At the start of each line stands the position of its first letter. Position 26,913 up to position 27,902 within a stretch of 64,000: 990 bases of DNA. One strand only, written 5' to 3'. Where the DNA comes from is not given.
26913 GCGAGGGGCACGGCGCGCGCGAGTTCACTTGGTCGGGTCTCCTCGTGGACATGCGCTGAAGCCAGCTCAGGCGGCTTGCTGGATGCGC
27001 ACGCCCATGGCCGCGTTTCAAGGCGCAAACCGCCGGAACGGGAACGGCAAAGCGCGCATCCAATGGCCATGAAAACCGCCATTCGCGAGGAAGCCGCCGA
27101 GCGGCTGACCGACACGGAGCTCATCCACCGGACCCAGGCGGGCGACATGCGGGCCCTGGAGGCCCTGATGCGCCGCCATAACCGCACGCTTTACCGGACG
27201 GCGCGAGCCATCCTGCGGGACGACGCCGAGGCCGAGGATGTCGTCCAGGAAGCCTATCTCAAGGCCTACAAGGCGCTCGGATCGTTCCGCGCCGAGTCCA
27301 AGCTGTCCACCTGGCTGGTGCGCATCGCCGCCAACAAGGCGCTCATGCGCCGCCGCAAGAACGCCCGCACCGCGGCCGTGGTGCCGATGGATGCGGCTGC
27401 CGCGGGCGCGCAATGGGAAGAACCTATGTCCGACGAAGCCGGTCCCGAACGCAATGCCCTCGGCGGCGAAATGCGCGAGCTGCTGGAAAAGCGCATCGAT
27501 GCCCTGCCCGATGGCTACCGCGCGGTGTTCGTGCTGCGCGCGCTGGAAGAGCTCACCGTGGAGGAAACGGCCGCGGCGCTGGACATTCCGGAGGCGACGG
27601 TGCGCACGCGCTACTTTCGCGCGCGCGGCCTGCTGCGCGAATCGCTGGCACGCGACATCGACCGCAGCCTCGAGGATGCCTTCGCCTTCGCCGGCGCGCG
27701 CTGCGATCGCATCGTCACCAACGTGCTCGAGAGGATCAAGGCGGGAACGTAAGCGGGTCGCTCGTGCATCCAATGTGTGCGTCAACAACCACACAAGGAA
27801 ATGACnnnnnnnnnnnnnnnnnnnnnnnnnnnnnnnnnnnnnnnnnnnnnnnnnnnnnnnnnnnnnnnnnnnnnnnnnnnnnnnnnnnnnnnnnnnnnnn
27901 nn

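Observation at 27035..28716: Extended ECF sigma without an adjacent anti-sigma gene, with identical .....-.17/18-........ promoters before itself and before a ferritin-like/cytochrome c operon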

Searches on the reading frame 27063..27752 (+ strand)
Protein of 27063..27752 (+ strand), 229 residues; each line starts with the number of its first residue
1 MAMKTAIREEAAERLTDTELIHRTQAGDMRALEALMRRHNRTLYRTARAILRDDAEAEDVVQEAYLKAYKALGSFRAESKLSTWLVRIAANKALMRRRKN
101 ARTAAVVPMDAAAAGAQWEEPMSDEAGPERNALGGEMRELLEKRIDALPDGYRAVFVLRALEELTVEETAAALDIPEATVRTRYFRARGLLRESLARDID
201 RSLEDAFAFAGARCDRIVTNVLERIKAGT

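Call 6: search_protein_families(library=pfam, proteins=[window:27063-27752:+], max_evalue=0.01)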
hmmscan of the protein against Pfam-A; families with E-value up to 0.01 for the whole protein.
window:27063-27752:+ (229 aa): 6 families
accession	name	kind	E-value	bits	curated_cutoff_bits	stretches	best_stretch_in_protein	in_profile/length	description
PF04542.20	Sigma70_r2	-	7.3e-19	67.8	24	1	35-103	1-71/71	Sigma-70 region 2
PF08281.18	Sigma70_r4_2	-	3.7e-15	55.8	25.7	1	139-188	2-51/54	Sigma-70, region 4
PF04545.22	Sigma70_r4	-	9e-10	38.4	24.1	1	145-193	2-50/50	Sigma-70, region 4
PF07638.17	Sigma70_ECF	-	1.2e-05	25.7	21.1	1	18-194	5-182/185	ECF sigma factor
PF13384.12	HTH_23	-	0.00012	22.2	24.6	1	153-184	7-37/50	Homeodomain-like domain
PF12840.13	HTH_20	-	0.0094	16.3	27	0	157-181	9-36/51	Helix-turn-helix domain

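Call 10: search_protein_families(library=ncbifam, proteins=[window:27063-27752:+], max_evalue=0.001)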
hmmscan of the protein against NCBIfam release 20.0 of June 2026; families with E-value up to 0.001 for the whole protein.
window:27063-27752:+ (229 aa): 94 families (the best 25 are shown)
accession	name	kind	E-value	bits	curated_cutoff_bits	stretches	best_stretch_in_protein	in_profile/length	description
NF008888.0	PRK11922.1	equivalog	3.8e-89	298.3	204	1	3-227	3-228/231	RNA polymerase sigma factor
TIGR02939.1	RpoE_Sigma70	equivalog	1e-35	123.5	236.15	1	13-195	3-186/190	RNA polymerase sigma factor RpoE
NF007223.0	PRK09641.1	equivalog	2.4e-35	122.1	209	1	18-196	6-185/187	RNA polymerase sigma factor SigW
NF009166.1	PRK12513.1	equivalog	8.5e-34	116.9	206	1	12-198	4-189/193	RNA polymerase sigma factor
NF007225.0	PRK09643.1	equivalog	1.6e-33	116.1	190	1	8-197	5-184/204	RNA polymerase sigma factor SigM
TIGR02948.1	SigW_bacill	equivalog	1.7e-31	109.8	243.1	1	18-195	6-184/187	RNA polymerase sigma factor SigW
NF009171.0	PRK12518.1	equivalog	4.3e-31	108.2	208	1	10-196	7-185/191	RNA polymerase sigma factor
TIGR02937.1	sigma70-ECF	superfamily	9e-31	106.7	42.9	1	31-194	2-164/165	sigma-70 family RNA polymerase sigma factor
NF009168.0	PRK12515.1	subfamily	6.5e-28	97.5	236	1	12-196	4-180/189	RNA polymerase sigma factor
NF004113.0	PRK05602.1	equivalog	3.7e-27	95.3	208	1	5-200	20-206/211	RNA polymerase sigma factor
NF007216.0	PRK09638.1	equivalog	7.4e-27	94.2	194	1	16-196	4-175/180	RNA polymerase sigma factor SigY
NF058625.1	sigma_PG0214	equivalog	5.3e-25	88.1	130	1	38-197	12-163/170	GFO_1088 family ECF-type sigma factor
TIGR02983.1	SigE-fam_strep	subfamily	3.1e-24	85.7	141.55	1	30-196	6-159/162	SigE family RNA polymerase sigma factor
TIGR02985.1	Sig70_bacteroi1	subfamily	1.7e-23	83.6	126.4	1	32-195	3-162/162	RNA polymerase sigma-70 factor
TIGR02950.1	SigM_subfam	subfamily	1.8e-23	83.1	147.95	1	32-194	2-157/159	RNA polymerase sigma factor, SigM family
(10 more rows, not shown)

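Call 14: find_homologous_proteins(query=window:27063-27752:+, max_evalue=1e-10)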
Query window:27063-27752:+ (229 aa): 7975 proteins with E <= 1e-10 among 8000 candidates; the best 120 are listed.
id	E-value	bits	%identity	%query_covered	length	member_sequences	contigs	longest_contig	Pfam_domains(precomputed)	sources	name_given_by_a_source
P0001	2.2e-136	470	100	100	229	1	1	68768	PF07638.18,PF04545.23,PF04542.21,PF08281.19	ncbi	-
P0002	8.0e-133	459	98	100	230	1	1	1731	PF04545.23,PF04542.21,PF08281.19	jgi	jgi:RNA polymerase sigma-70 factor, ECF subfamily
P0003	2.3e-126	437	94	100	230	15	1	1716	PF04545.23,PF04542.21,PF08281.19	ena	-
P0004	9.9e-126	435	93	100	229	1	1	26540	PF04545.23,PF04542.21,PF08281.19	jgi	jgi:RNA polymerase sigma-70 factor (ECF subfamily)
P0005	1.6e-125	435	93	100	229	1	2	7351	PF07638.18,PF04545.23,PF04542.21,PF08281.19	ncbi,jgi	jgi:RNA polymerase sigma-70 factor (ECF subfamily)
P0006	2.9e-121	421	90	100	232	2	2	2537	PF04545.23,PF04542.21,PF08281.19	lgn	-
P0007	3.1e-121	421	90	100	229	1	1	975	PF07638.18,PF04545.23,PF04542.21,PF08281.19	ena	-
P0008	1.2e-119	415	88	100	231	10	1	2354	PF04545.23,PF04542.21,PF08281.19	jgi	jgi:RNA polymerase sigma-70 factor, ECF subfamily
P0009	2.7e-119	414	89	100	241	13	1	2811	PF04545.23,PF04542.21,PF08281.19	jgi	jgi:RNA polymerase sigma-70 factor (ECF subfamily)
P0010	4.3e-119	414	88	100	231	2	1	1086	PF04545.23,PF04542.21,PF08281.19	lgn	-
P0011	2.8e-118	411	89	100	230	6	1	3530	PF07638.18,PF04545.23,PF04542.21,PF08281.19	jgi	jgi:RNA polymerase sigma-70 factor (ECF subfamily)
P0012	4.9e-118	410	88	100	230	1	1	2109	PF07638.18,PF04545.23,PF04542.21,PF08281.19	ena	-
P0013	1.3e-117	409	86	100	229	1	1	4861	PF04545.23,PF04542.21,PF08281.19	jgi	jgi:RNA polymerase sigma-70 factor (ECF subfamily)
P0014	7.8e-116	403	87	100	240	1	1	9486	PF07638.18,PF04545.23,PF04542.21,PF08281.19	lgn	-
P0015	1.2e-115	402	87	100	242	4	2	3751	PF04545.23,PF04542.21,PF08281.19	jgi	jgi:RNA polymerase sigma-70 factor (ECF subfamily)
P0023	1.1e-112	393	83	100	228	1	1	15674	PF07638.18,PF04545.23,PF04542.21,PF08281.19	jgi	jgi:RNA polymerase sigma-70 factor (ECF subfamily)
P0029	5.1e-106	371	82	100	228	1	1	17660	PF07638.18,PF04545.23,PF04542.21,PF08281.19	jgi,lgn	jgi:RNA polymerase sigma-70 factor (ECF subfamily)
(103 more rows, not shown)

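Call 27: search_dna_similar(query=window:27063-27752:+, collection=plasmids, mode=protein, max_rows=40, max_evalue=1e-20)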
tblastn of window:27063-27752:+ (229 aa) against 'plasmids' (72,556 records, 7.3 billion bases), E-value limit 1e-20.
Records with a match: 224; places in all: 229; records where one place covers at least 80% of the query: 223.
Best place of each record, by identity: <60% 224.
By first word of the organism name: Rhizobium 104; Sinorhizobium 78; Ensifer 9; Methylocystis 3; Variovorax 3; Burkholderia 3; Caballeronia 3; Mesorhizobium 3; Phyllobacterium 3; Paraburkholderia 2; and 9 more.
By predicted mobility (MOB-suite, as given by PLSDB): non-mobilizable 91; conjugative 70; mobilizable 63.
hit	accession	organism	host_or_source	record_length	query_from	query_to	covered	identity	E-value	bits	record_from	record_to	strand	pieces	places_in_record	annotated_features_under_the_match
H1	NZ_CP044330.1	Methylocystis rosea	-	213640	17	227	92%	57.7%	4e-61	213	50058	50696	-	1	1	RNA polymerase sigma factor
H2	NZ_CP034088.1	Methylocystis rosea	cell culture,groundwater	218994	17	227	92%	57.7%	4e-61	213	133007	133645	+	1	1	RNA polymerase sigma factor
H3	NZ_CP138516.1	Variovorax paradoxus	Legume root,PacBio whole genome assembly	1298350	16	222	90%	55.2%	6e-52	187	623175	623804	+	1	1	none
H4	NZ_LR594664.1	Variovorax sp. RA8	Riverbed sediment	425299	16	222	90%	55.0%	2e-56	199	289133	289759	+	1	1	RNA polymerase sigma factor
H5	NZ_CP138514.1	Variovorax paradoxus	Legume root,PacBio whole genome assembly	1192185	16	222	90%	54.8%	1e-51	186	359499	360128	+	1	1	none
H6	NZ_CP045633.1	Roseibium aggregatum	-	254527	3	224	97%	49.8%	1e-52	189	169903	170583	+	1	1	RNA polymerase sigma factor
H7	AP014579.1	Burkholderia sp. RPE67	Riptortus pedestris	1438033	17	226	92%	51.2%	3e-45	167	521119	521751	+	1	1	RNA polymerase, sigma-24 subunit, ECF subfamily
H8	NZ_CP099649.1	Paraburkholderia fungorum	Arabidopsis thaliana,pure culture,leaf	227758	19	225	90%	51.9%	3e-44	165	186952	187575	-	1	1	RNA polymerase sigma factor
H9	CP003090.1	Burkholderia sp. YI23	-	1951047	17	226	92%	50.7%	1e-44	166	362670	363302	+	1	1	RNA polymerase, sigma-24 subunit, ECF subfamily | hypothetical protein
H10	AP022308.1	Burkholderia sp. SFA1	-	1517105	17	226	92%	50.2%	4e-43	161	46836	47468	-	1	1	RNA polymerase sigma factor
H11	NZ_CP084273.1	Caballeronia grimmiae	Leptoglossus zonatus,Cell culture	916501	23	228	90%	51.2%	6e-43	161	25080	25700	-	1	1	RNA polymerase sigma factor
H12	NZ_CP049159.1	Caballeronia sp. SBC1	whole organism,soil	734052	19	225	90%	50.5%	2e-43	162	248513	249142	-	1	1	RNA polymerase sigma factor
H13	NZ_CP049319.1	Caballeronia sp. SBC2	whole organism,soil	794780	19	225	90%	50.5%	2e-43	162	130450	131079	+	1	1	RNA polymerase sigma factor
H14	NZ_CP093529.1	Shinella zoogloeoides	-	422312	1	225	98%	44.9%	7e-40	152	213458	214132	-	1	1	RNA polymerase sigma factor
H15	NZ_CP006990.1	Rhizobium etli bv. mimosae str. IE4771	Phaseolus vulgaris,whole organism,nodule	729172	3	227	98%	44.9%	1e-30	126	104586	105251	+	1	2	none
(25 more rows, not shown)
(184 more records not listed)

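Call 28: get_annotated_region(hit=H4, flank=4000)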
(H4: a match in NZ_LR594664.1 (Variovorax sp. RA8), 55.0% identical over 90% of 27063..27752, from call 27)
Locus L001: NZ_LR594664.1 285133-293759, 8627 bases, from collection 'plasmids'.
description: Variovorax sp. RA8 plasmid 3
organism: Variovorax sp. RA8 (NCBI taxid 662548)
taxonomy: Bacteria; Pseudomonadota; Betaproteobacteria; Burkholderiales; Comamonadaceae; Variovorax; Variovorax sp. RA8
host: -; source: Riverbed sediment; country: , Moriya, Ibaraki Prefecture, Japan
typing (MOB-suite, as given by PLSDB): non-mobilizable
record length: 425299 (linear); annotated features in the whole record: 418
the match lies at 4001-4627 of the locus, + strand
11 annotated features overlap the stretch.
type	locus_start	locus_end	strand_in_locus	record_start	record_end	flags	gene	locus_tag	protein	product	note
CDS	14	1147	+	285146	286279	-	-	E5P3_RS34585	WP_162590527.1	formate dehydrogenase subunit gamma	GO:0009061 - anaerobic respiration [Evidence IEA]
CDS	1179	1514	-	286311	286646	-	-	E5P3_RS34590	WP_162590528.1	hypothetical protein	-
CDS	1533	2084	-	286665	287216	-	-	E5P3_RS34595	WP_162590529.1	hemerythrin domain-containing protein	-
CDS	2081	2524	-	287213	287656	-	-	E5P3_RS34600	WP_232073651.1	PAS domain S-box protein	-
CDS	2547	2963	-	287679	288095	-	-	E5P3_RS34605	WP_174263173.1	MarR family transcriptional regulator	GO:0006355 - regulation of DNA-templated transcription [Evidence IEA]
CDS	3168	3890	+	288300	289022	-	-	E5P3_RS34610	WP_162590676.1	FAD-dependent oxidoreductase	-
CDS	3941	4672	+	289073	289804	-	-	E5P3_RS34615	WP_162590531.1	RNA polymerase sigma factor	GO:0006352 - DNA-templated transcription initiation [Evidence IEA]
CDS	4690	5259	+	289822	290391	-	-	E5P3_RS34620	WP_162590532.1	ferritin-like domain-containing protein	-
CDS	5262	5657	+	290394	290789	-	-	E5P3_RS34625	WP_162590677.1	cytochrome c family protein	-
CDS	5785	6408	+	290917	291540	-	-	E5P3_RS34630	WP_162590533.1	uracil-DNA glycosylase family protein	-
CDS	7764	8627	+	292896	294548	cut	pgm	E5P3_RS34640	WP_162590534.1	phosphoglucomutase (alpha-D-glucose-1,6-bisphosphate-dependent)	GO:0005975 - carbohydrate metabolic process [Evidence IEA]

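Call 29: get_annotated_region(hit=H1, flank=4000)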
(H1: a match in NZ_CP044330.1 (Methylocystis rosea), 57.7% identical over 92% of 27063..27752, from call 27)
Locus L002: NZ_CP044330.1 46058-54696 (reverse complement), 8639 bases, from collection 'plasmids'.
description: Methylocystis rosea strain BRCS1 plasmid unnamed2, complete sequence
organism: Methylocystis rosea (NCBI taxid 173366)
taxonomy: Bacteria; Pseudomonadota; Alphaproteobacteria; Hyphomicrobiales; Methylocystaceae; Methylocystis; Methylocystis rosea
host: -; source: -; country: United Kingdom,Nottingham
typing (MOB-suite, as given by PLSDB): mobilizable; relaxase MOBP
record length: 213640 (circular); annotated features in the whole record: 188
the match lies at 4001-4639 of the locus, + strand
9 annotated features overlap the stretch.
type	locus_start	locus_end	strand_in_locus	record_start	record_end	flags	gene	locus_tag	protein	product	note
CDS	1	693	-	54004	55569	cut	-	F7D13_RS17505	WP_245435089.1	MFS transporter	GO:0055085 - transmembrane transport [Evidence IEA]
CDS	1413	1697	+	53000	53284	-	-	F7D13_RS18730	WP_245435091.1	family 1 encapsulin nanocompartment shell protein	-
CDS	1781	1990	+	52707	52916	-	-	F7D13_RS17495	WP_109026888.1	DUF2945 domain-containing protein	-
CDS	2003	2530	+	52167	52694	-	-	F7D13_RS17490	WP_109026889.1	DUF488 domain-containing protein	-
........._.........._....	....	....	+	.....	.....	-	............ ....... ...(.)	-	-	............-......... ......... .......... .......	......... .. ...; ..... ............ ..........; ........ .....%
CDS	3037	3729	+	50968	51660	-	-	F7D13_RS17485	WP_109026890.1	hypothetical protein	-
CDS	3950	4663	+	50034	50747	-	-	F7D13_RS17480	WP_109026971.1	RNA polymerase sigma factor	GO:0006352 - DNA-templated transcription initiation [Evidence IEA]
CDS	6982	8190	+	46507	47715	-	-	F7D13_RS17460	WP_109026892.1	NnrS family protein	-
CDS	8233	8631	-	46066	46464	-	-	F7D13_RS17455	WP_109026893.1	SirB2 family protein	-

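Call 30: get_annotated_region(hit=H7, flank=4000)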
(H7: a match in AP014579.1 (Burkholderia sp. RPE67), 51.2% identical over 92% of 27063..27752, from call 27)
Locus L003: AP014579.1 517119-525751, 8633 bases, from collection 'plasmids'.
description: Burkholderia sp. RPE67 plasmid p1 DNA, complete genome
organism: Burkholderia sp. RPE67 (NCBI taxid 758796)
taxonomy: Bacteria; Pseudomonadota; Betaproteobacteria; Burkholderiales; Burkholderiaceae; Burkholderia; Burkholderia sp. RPE67
host: -; source: Riptortus pedestris; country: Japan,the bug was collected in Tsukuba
typing (MOB-suite, as given by PLSDB): non-mobilizable
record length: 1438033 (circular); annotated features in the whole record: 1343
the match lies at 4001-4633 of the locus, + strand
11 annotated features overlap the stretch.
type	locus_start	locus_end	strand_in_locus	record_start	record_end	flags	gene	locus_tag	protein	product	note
CDS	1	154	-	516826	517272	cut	uspA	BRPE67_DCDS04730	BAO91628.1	universal stress protein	-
CDS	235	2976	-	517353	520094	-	-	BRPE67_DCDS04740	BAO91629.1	uncharacterized protein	-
CDS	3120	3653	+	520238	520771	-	-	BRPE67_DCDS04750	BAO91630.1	uncharacterized protein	-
CDS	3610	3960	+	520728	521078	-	-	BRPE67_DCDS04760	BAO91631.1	Blue type 1 copper domain protein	-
CDS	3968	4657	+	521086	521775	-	-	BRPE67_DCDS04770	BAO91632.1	RNA polymerase, sigma-24 subunit, ECF subfamily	-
CDS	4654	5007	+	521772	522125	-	-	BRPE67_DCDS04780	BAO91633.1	uncharacterized protein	-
CDS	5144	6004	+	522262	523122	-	nmrA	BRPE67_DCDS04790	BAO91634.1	NmrA family protein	-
CDS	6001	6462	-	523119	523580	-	-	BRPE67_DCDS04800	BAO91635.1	uncharacterized protein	-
CDS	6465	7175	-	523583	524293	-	iclR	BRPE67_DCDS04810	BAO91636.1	transcriptional regulator, IclR family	-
CDS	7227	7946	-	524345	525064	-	iclR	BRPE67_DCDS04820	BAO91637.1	transcriptional regulator, IclR family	-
CDS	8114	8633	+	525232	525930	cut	-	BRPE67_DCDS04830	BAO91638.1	dimethylmenaquinone methyltransferase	-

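Call 31: get_annotated_region(hit=H6, flank=4000)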
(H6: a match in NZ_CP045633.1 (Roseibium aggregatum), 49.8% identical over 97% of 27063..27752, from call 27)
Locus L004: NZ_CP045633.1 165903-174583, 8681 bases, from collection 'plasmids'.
description: Roseibium aggregatum strain ZYF612 plasmid unnamed2, complete sequence
organism: Roseibium aggregatum (NCBI taxid 187304)
taxonomy: Bacteria; Pseudomonadota; Alphaproteobacteria; Hyphomicrobiales; Stappiaceae; Roseibium; Roseibium aggregatum
host: -; source: -; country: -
typing (MOB-suite, as given by PLSDB): non-mobilizable
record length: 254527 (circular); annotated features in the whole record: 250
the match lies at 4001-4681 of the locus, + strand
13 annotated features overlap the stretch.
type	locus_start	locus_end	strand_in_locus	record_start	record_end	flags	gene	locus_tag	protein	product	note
CDS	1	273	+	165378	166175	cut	-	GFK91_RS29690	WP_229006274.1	DUF2189 domain-containing protein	-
CDS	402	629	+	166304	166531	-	-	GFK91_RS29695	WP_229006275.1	hexameric tyrosine-coordinated heme protein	-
CDS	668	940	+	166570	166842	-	-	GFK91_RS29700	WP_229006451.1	DUF6522 family protein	-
CDS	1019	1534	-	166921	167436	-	-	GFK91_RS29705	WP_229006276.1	plastocyanin/azurin family copper-binding protein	-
CDS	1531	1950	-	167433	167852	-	-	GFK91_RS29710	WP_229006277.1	hypothetical protein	-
CDS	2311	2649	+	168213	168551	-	-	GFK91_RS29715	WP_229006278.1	hypothetical protein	-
CDS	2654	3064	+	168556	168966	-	-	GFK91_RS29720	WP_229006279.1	DUF2231 domain-containing protein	-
CDS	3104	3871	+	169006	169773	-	-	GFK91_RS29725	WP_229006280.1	GTP cyclohydrolase I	-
CDS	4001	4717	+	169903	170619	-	-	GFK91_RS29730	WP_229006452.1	RNA polymerase sigma factor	GO:0006352 - DNA-templated transcription initiation [Evidence IEA]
CDS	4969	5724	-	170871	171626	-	-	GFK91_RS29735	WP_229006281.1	alpha/beta fold hydrolase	-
CDS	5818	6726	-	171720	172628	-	-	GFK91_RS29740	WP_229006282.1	LysR family transcriptional regulator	GO:0006355 - regulation of DNA-templated transcription [Evidence IEA]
CDS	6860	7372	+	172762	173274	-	-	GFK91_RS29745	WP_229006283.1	TRAP transporter small permease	GO:0015740 - C4-dicarboxylate transport [Evidence IEA]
CDS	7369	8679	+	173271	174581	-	-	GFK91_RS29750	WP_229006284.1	TRAP transporter large permease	GO:0008643 - carbohydrate transport [Evidence IEA]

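Call 37: find_related_loci(query=A1, collection=genome_contigs, flank=6000)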
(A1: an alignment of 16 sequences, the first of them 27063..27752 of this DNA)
Query A1 (229 aa) in genome_contigs; peptide patterns used: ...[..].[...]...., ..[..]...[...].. (x = any residue, [..] = any of these).
599 stretches matched a pattern (row limit reached: there are more); 566 encode a relative of the query (tblastn E <= 1e-3); the best 80 are kept; 80 distinct loci.
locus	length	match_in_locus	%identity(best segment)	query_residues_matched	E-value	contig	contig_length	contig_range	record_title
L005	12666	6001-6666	68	2-225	1e-94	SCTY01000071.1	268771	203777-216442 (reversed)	MAG: Betaproteobacteria bacterium isolate FW602_bin.15 FW602_bin.15-123868, whole genome shotgun sequence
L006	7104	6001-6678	65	1-225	2e-88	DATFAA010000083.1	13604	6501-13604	MAG TPA_asm: Rhodocyclaceae bacterium isolate SMAG_U8489 k141_28810, whole genome shotgun sequence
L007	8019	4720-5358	67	17-228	3e-86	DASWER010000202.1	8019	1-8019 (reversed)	MAG TPA_asm: Burkholderiales bacterium isolate SMAG_U2767 k141_1124988, whole genome shotgun sequence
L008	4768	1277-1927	71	1-229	3e-86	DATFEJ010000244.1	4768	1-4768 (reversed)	MAG TPA_asm: Burkholderiales bacterium isolate SMAG_U8604 k141_642587, whole genome shotgun sequence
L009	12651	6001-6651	65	11-229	2e-85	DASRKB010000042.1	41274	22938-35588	MAG TPA_asm: Burkholderiales bacterium isolate SMAG_U10151 k141_181358, whole genome shotgun sequence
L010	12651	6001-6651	63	15-229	1e-83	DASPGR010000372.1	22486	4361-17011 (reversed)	MAG TPA_asm: Burkholderiales bacterium isolate SMAG_U16456 k141_1286427, whole genome shotgun sequence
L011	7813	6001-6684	59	2-225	4e-83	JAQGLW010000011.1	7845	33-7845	MAG: Herminiimonas sp. isolate RYN_545 scaffold_996079, whole genome shotgun sequence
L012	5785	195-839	68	1-229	5e-83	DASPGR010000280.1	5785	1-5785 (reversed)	MAG TPA_asm: Burkholderiales bacterium isolate SMAG_U16456 k141_1360708, whole genome shotgun sequence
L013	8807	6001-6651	67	16-225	9e-82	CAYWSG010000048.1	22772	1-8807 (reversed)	MAG TPA_asm: uncultured Enterobacteriaceae bacterium isolate binchicken_co350_167 genome assembly, contig: NODE_2901_len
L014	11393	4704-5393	57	1-226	1e-81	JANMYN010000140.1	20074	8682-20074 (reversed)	MAG: Betaproteobacteria bacterium isolate OTE_8_metabat_302 OTE_8_k141_3636033, whole genome shotgun sequence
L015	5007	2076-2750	59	1-227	7e-81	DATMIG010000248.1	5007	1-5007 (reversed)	MAG TPA_asm: Burkholderiales bacterium isolate SMAG_U13536 k141_7572, whole genome shotgun sequence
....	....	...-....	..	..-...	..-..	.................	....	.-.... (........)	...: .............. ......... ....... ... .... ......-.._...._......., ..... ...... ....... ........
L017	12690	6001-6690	55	1-226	7e-80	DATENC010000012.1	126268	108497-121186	MAG TPA_asm: Burkholderiales bacterium isolate SMAG_U8959 k141_76347, whole genome shotgun sequence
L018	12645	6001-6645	62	15-226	1e-79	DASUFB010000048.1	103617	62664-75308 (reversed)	MAG TPA_asm: Burkholderiales bacterium isolate SMAG_U1368 k141_1088898, whole genome shotgun sequence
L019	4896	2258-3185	64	17-225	7e-80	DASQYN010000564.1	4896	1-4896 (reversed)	MAG TPA_asm: Burkholderiales bacterium isolate SMAG_U11066 k141_195684, whole genome shotgun sequence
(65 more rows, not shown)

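Call 48: predict_structure(alignment_id=A2)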
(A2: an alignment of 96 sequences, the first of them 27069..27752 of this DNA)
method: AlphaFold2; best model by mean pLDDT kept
length: 227 residues; sequences in the alignment: 96
mean_pLDDT: 76.1   pTM: 0.42
mean pLDDT of the five models: 76.1, 74.1, 65.9, 48.5, 43.0
residues with pLDDT >= 90: 42; 70-90: 124; 50-70: 30; < 50: 31
segments of 3 or more residues with pLDDT < 50: 1-4, 102-125
pLDDT, mean of each block of 10 residues (from residue 1): 51 84 84 88 91 87 86 81 91 80 40 33 47 72 90 87 88 91 87 72 62 81 76
secondary structure, 60 per line:
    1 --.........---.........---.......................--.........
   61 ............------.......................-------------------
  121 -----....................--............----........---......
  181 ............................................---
elements in order: H3-11 H15-23 H27-49 H52-72 H79-101 H126-145 H148-159 H164-171 H175-224
